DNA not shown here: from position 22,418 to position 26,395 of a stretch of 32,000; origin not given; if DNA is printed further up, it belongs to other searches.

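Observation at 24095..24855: GlnE with a GlnD-like tandem ACT module inserted between the adenylyl-removing and adenylyltransferase halves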

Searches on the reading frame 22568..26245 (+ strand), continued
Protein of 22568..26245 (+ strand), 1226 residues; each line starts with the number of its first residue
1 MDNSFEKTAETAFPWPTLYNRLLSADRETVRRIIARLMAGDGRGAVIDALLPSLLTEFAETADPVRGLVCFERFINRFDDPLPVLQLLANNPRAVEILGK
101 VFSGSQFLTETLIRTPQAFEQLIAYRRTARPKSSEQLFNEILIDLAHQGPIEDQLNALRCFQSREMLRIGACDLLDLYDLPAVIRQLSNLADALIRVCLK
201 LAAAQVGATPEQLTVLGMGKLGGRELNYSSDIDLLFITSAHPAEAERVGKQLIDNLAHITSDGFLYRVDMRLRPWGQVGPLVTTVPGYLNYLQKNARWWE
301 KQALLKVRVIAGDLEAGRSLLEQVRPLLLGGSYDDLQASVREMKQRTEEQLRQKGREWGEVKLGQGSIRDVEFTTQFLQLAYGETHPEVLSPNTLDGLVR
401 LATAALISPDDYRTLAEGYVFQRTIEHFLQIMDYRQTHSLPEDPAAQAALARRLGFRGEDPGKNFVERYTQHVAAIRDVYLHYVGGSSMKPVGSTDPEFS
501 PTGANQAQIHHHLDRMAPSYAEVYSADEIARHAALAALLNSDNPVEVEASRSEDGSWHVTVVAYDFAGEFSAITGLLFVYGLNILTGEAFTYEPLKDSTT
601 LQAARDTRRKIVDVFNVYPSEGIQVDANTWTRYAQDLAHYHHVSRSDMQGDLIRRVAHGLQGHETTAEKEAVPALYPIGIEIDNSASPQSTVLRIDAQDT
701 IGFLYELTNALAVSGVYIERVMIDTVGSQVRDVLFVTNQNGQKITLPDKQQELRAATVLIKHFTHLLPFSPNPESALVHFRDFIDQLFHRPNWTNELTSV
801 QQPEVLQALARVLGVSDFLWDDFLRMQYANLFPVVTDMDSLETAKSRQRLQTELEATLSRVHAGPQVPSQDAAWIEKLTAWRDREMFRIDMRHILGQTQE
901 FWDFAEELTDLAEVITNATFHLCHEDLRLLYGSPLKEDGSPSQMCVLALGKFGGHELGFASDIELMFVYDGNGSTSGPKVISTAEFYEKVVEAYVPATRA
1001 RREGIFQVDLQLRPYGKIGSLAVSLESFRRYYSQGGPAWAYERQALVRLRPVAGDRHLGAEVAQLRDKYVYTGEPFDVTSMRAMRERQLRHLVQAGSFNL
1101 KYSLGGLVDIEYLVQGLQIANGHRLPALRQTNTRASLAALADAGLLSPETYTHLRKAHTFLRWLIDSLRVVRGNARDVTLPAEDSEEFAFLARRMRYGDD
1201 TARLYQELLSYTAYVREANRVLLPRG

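Call 59: find_encoding_contigs(protein=P0039, flank=10000, max_places=1)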
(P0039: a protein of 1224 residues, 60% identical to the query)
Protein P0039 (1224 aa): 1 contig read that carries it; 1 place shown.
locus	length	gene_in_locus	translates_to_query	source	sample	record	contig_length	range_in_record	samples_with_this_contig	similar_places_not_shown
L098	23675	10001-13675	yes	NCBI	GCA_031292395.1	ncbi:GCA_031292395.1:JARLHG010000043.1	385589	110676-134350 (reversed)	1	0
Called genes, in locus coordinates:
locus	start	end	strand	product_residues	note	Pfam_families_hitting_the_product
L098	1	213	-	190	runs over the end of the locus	-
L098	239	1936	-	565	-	PF00496:SBP_bac_5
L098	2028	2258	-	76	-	PF03840:SecG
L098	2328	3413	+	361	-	PF02811:PHP (weak)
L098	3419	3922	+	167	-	PF04073:tRNA_edit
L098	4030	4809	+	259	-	PF16697:Yop-YscD_cpl, PF00498:FHA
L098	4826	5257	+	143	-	PF16697:Yop-YscD_cpl, PF00498:FHA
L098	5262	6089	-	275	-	PF13489:Methyltransf_23, PF13847:Methyltransf_31 (weak), PF08241:Methyltransf_11, PF08242:Methyltransf_12, PF13649:Methyltransf_25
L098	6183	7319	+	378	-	PF01702:TGT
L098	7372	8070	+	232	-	PF12849:PBP_like_2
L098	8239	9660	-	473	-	PF03951:Gln-synt_N, PF00120:Gln-synt_C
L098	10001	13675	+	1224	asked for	PF03710:GlnE, PF08335:GlnD_UR_UTase, PF24931:ACT_ACR9_3rd (weak), PF03710:GlnE, PF08335:GlnD_UR_UTase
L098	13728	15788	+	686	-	PF01590:GAF, PF13185:GAF_2, PF13492:GAF_3, PF13185:GAF_2 (weak), PF02518:HATPase_c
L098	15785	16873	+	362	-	PF00072:Response_reg, PF00196:GerE, PF08281:Sigma70_r4_2 (faint)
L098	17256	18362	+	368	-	PF00154:RecA_N, PF08423:Rad51, PF06745:ATPase (weak), PF21096:RecA_C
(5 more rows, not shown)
